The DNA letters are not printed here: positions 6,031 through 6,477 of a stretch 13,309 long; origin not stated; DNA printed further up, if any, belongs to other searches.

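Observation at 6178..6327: Uncalled 49-aa membrane-peptide ORF exactly filling the imm-42 gap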

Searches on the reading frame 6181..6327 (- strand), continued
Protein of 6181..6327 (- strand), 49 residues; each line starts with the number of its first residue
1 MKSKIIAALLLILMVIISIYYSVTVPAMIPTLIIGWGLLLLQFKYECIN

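Call 58: list_cluster_members(proteins=[window:6181-6327:-, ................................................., P0010, P0023])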
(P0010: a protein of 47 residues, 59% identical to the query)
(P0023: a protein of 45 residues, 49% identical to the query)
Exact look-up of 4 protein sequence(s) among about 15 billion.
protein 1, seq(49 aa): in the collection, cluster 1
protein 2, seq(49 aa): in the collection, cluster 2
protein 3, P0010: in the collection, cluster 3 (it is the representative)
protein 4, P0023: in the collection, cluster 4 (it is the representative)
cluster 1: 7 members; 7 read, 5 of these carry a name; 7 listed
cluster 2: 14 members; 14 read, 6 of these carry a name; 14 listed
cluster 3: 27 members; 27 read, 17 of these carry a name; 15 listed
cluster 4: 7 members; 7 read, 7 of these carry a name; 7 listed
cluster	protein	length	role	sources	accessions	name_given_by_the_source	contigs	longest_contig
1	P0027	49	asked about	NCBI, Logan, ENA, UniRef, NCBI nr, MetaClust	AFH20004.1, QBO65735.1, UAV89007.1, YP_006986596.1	putative transmembrane protein [Escherichia phage U115] | Uncharacterized protein n=2 Tax=Tequatrovirus TaxID=10663 RepID=K4FBX2_9CAUD | hypothetical protein D862_gp282 [Escherichia phage vB_EcoM_ACG-C40]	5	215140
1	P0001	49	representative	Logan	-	-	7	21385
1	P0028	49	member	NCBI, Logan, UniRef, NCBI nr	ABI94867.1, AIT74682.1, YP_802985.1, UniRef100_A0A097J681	hypothetical protein RB33_044 [Enterobacteria phage RB33] | Uncharacterized protein n=2 Tax=Enterobacteria phage RB32 TaxID=45406 ... | hypothetical protein RB32ORF043c [Escherichia phage RB32]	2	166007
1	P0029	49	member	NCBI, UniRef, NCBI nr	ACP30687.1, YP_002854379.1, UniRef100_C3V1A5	gp42.1 hypothetical protein [Escherichia phage RB14] | Uncharacterized protein n=1 Tax=Escherichia phage RB14 TaxID=2681597 RepID=C3V1A5_9CAUD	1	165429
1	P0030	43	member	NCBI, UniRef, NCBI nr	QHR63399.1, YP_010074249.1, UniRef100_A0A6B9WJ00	hypothetical protein KMC25_gp057 [Escherichia phage teqhad] | Uncharacterized protein n=1 Tax=Escherichia phage teqhad TaxID=2697537 ...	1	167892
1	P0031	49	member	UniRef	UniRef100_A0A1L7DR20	Uncharacterized protein n=1 Tax=Escherichia phage YUEEL01 TaxID=1932889 ...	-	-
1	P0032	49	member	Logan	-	-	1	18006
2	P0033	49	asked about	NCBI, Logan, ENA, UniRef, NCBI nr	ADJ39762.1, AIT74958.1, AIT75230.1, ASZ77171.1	hypothetical protein RB55_p046 [Enterobacteria phage RB55] | Uncharacterized 5.6 kDa protein in Gp42-imm intergenic region n=4 Tax=Tequatrovirus ... | hypothetical protein KMC03_gp068 [Escherichia phage ECO4]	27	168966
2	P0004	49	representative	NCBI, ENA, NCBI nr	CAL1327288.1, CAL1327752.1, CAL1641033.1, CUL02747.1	hypothetical protein [Escherichia phage slur08] | hypothetical protein CHD94UKE2_058 [Escherichia phage vB_EcoM-CHD94UKE2]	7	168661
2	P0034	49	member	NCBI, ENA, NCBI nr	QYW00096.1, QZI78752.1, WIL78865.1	hypothetical protein [Escherichia phage vB_EcoM_FJ1]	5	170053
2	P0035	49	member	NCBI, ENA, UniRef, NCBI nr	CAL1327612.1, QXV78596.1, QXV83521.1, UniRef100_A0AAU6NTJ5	hypothetical protein bas45_0154 [Escherichia phage PaulHMueller] | Phage protein n=1 Tax=Escherichia phage 121/2022-2B TaxID=3103121 RepID=A0AAU6NTJ5_9VIRU | hypothetical protein bas40_0155 [Escherichia phage FelixPlatter]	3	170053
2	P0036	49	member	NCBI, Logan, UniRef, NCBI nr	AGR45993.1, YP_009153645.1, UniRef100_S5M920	hypothetical protein [Yersinia phage PST] | Uncharacterized protein n=1 Tax=Yersinia phage PST TaxID=1351740 RepID=S5M920_9CAUD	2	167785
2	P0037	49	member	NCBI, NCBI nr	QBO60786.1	hypothetical protein G2133_00047 [Escherichia phage vB_EcoM_G2133]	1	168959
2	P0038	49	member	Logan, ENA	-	-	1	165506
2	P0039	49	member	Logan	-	-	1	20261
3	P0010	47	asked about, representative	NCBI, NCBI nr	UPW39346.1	hypothetical protein ESCO47_00110 [Escherichia phage vB_EcoM_ESCO47]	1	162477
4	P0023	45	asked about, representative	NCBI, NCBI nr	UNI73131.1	hypothetical protein [Escherichia phage CLB_P2]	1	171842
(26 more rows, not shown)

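Call 60: search_protein_families(library=ncbifam, proteins=[window:6181-6327:-, L012:989-1489:+, L014:1023-1878:+], max_evalue=0.1)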
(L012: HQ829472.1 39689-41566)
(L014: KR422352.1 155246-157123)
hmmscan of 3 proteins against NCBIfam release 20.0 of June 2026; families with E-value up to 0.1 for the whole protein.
seq(49 aa): 1 family
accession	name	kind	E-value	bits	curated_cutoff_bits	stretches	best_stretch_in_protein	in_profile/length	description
NF008114.0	PRK10861.1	equivalog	0.062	12.6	277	1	5-46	67-110/324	signal peptidase I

L012:989-1489:+ (166 aa): 1 family
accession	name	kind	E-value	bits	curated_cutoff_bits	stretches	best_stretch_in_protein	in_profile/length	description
NF005280.0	PRK06797.1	equivalog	0.018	15.6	106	0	99-123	107-131/135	flagellar basal body rod protein FlgB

L014:1023-1878:+ (285 aa): 27 families (the best 25 are shown)
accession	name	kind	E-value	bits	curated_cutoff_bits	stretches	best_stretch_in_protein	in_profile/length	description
TIGR03992.1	Arch_glmU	subfamily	2e-14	53.3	292.1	1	3-109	2-109/393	bifunctional sugar-1-phosphate nucleotidylyltransferase/acetyltransferase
NF041313.1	UDPGP_AglF_Halo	equivalog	2.8e-13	49.9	400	1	3-104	2-104/234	UTP--glucose-1-phosphate uridylyltransferase AglF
NF041173.1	Sug_nt_acttase_Thmprot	equivalog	1.6e-10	40.5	600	1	3-109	2-108/405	bifunctional sugar-1-phosphate nucleotidylyltransferase/acetyltransferase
NF041135.1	IPPtranDIPPsyn_Thcocales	equivalog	6.2e-07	28.7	580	1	2-98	1-94/419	bifunctional L-myo-inositol-1-phosphate cytidylyltransferase/CDP-L-myo-inositol myo-inositolphosphotransferase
TIGR01208.1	rmlA_long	equivalog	1.4e-06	27.4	320.25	1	3-102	1-103/353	glucose-1-phosphate thymidylyltransferase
NF010933.0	PRK14353.1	equivalog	1e-05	24.4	505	1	3-106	7-108/453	bifunctional UDP-N-acetylglucosamine diphosphorylase/glucosamine-1-phosphate N-acetyltransferase GlmU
NF045761.1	NAMPUrTaseMurU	equivalog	1.1e-05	25.4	250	1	3-80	2-79/226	N-acetylmuramate alpha-1-phosphate uridylyltransferase MurU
TIGR01173.1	glmU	equivalog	1.7e-05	23.9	366.85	1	3-106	2-101/452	bifunctional UDP-N-acetylglucosamine diphosphorylase/glucosamine-1-phosphate N-acetyltransferase GlmU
NF052502.1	man1P_GTase_Rv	exception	2.9e-05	23.1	440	1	3-108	2-109/352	mannose-1-phosphate guanylyltransferase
NF049965.1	GlMnHpPGnyltfHddC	equivalog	4.1e-05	23.3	300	1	3-93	2-93/221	D-glycero-D-manno-heptose 1-phosphate guanosyltransferase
TIGR02623.1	G1P_cyt_trans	equivalog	4.2e-05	23.1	300.25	1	3-57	2-56/255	glucose-1-phosphate cytidylyltransferase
NF045697.1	MurNAcPUrMurU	equivalog_domain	0.00015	21.2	370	1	6-79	2-74/229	N-acetylmuramate alpha-1-phosphate uridylyltransferase MurU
TIGR03310.1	matur_MocA_YgfJ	equivalog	0.00016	21.7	186.45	1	4-73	2-66/188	molybdenum cofactor cytidylyltransferase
NF009928.0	PRK13389.1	equivalog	0.0002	20.6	548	1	2-57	9-64/302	UTP--glucose-1-phosphate uridylyltransferase GalU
TIGR01099.1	galU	equivalog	0.00065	19.4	326.8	1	2-57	2-57/261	UTP--glucose-1-phosphate uridylyltransferase GalU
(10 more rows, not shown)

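Call 61: search_protein_families(library=padloc, proteins=[window:6181-6327:-], max_evalue=0.1)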
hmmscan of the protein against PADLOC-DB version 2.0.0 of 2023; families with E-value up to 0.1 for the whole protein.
seq(49 aa): 0 families

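Call 63: predict_structure(alignment_id=A2)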
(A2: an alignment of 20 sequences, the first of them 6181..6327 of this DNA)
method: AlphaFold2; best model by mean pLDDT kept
length: 49 residues; sequences in the alignment: 20
mean_pLDDT: 89.5   pTM: 0.61
mean pLDDT of the five models: 89.5, 88.8, 88.6, 85.9, 85.3
residues with pLDDT >= 90: 34; 70-90: 12; 50-70: 3; < 50: 0
segments of 3 or more residues with pLDDT < 50: none
pLDDT, mean of each block of 10 residues (from residue 1): 81 95 95 94 83
secondary structure, 60 per line:
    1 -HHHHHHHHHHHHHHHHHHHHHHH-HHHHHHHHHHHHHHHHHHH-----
elements in order: H2-24 H26-44

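Call 71: fold_search(model_id=the predicted structure, library=pdb)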
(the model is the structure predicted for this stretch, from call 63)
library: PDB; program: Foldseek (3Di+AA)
matches with E <= 10: 0; with E <= 0.001: 0
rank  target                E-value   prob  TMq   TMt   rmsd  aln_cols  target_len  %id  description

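Call 85: fold_search(model_id=the predicted structure, library=viral)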
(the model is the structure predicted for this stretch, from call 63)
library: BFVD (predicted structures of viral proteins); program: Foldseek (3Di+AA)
matches with E <= 10: 5; with E <= 0.001: 0
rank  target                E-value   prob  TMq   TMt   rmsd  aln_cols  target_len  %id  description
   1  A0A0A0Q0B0            2.4e-02  1.00  0.80  0.85   2.1        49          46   43  Uncharacterized protein [Pectobacterium bacteriophage PM2]
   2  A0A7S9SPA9            3.0e+00  0.23  0.70  0.61   2.1        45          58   20  (no name in the UniProt tables at hand)
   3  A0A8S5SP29            4.6e+00  0.13  0.60  0.61   2.5        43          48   16  Uncharacterized protein [Siphoviridae sp. cteZR38]
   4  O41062                5.1e+00  0.12  0.65  0.47   3.2        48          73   23  Uncharacterized protein [Paramecium bursaria Chlorella virus 1]
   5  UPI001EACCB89         7.8e+00  0.08  0.62  0.37   3.7        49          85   22  (no name look-up for this kind of identifier)
